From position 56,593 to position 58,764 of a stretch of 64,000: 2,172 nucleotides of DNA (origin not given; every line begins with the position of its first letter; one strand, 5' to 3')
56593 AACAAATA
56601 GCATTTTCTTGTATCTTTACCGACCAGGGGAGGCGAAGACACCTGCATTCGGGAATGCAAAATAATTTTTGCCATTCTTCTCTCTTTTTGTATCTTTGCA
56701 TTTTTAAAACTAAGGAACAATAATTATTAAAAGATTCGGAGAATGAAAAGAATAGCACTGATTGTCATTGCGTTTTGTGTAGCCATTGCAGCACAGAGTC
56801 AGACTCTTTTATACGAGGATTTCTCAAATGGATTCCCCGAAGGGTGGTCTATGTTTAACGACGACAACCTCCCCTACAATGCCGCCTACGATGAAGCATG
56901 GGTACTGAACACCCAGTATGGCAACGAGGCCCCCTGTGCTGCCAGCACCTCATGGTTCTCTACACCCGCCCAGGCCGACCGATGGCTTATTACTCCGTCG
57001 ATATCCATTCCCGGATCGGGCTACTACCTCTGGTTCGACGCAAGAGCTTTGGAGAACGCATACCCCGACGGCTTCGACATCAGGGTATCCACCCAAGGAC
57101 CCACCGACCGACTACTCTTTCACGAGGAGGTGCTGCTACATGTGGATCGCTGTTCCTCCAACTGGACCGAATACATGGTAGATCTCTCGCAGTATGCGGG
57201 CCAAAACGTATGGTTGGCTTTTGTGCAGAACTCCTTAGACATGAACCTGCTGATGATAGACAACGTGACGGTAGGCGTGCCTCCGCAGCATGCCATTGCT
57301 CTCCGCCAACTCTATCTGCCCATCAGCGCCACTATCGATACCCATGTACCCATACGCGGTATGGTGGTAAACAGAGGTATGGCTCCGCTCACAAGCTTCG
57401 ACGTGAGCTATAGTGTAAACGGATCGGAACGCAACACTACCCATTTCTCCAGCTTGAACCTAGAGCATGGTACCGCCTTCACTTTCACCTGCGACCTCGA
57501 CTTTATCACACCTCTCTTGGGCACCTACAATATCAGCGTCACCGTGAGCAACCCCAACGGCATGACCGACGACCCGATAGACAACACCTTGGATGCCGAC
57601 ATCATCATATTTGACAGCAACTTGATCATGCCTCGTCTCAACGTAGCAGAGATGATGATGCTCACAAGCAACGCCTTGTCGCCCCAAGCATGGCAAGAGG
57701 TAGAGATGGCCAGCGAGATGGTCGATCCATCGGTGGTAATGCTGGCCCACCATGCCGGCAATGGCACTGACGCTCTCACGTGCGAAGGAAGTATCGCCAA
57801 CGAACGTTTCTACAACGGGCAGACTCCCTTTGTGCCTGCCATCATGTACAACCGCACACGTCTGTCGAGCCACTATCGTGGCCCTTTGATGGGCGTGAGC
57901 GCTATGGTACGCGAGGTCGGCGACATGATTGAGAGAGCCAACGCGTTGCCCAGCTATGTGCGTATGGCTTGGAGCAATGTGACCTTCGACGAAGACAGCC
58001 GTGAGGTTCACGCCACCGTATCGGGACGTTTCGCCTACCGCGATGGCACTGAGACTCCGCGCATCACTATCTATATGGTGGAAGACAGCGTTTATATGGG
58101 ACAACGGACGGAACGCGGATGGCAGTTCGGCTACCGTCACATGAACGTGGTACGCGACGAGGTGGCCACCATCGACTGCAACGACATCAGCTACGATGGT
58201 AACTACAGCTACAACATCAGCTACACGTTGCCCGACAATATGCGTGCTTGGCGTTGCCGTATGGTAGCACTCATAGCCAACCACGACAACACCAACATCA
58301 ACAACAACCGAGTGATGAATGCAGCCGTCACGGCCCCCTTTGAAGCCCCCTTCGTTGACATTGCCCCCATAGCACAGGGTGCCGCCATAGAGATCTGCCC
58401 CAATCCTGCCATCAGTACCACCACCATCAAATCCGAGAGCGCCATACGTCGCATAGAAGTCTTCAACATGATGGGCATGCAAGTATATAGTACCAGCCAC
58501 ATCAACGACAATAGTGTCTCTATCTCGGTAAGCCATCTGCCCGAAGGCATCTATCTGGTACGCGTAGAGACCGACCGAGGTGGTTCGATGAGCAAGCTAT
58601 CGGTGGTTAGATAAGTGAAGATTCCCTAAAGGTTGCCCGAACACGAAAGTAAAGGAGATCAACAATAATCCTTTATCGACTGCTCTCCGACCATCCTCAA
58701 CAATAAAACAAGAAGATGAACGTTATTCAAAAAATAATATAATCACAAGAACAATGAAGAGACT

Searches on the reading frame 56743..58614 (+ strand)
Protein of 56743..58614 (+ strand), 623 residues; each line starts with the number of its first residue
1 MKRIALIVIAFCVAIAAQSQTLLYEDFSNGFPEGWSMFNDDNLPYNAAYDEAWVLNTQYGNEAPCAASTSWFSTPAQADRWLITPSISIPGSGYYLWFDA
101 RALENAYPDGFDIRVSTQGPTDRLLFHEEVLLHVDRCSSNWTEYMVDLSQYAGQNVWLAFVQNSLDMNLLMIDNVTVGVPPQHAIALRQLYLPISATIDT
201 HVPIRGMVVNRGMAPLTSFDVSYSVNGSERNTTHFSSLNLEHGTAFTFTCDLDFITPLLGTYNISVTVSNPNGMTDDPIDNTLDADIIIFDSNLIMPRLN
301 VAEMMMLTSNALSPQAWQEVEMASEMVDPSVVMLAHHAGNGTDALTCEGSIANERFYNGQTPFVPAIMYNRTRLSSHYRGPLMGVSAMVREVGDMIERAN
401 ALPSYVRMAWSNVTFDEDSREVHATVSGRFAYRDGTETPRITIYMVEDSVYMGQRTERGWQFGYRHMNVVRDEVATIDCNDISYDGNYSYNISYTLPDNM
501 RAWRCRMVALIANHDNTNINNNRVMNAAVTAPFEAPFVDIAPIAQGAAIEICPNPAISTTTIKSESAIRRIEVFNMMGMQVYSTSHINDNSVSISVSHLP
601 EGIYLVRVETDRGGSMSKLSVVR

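Call 50: search_protein_families(library=pfam, proteins=[window:56743-58614:+], max_evalue=0.0001)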
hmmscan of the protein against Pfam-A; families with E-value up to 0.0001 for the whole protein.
window:56743-58614:+ (623 aa): 3 families
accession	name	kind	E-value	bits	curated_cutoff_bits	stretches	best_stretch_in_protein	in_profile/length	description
PF18962.6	Por_Secre_tail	-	1.6e-12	48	27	1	552-620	2-74/75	Secretion system C-terminal sorting domain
PF11551.14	Omp28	-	2.3e-07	31.2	34.9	1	398-525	38-160/171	Outer membrane protein Omp28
PF07675.18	Cleaved_Adhesin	-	5.1e-06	27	21.4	1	21-177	2-174/174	Cleaved Adhesin Domain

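Call 68: search_protein_families(library=ncbifam, proteins=[window:56743-58611:+], max_evalue=1)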
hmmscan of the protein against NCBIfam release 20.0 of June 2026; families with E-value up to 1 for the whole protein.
window:56743-58611:+ (623 aa): 9 families
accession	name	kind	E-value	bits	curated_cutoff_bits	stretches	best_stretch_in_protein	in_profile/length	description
NF038128.1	choice_anch_J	domain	1.2e-21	77.6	30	1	22-177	1-162/162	choice-of-anchor J domain-containing protein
TIGR04183.1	Por_Secre_tail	domain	9.3e-11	41.6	23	1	553-619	3-69/72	T9SS type A sorting domain-containing protein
NF033708.1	T9SS_Cterm_ChiA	domain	5.7e-09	35.7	40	1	568-618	1-51/55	T9SS sorting signal type C domain-containing protein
NF038113.1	T9SSA_dep_M36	equivalog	2.5e-07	29.3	885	1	549-619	793-866/869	T9SS-dependent M36 family metallopeptidase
NF033782.1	lipoprot_Omp28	subfamily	1.3e-06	27.9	150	1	314-516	54-251/264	Omp28 family outer membrane lipoprotein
NF052644.1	T9SS_DNase_Rie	equivalog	0.0001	21.7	260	1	569-609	200-238/251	T9SS-dependent surface endonuclease, AS87_RS02955 family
NF050177.1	TapA_OM_Porphy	equivalog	0.00025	19.9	500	1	543-619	465-541/544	TapA/TapC family T9SS-dependent outer membrane protein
NF045965.1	RibF_rel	equivalog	0.031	13.7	200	1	557-611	156-214/279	FAD synthase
NF052323.1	T9SSA_dep_M6i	equivalog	0.061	11.2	600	1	553-616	962-1032/1043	T9SS-dependent M6-like inactivated metalloprotease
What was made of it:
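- Closest known: T9SS cargo proteins. Same: Giant distant relatives end in CTD-like sequences, one with a sub-threshold TIGR04183 hit (call 68).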
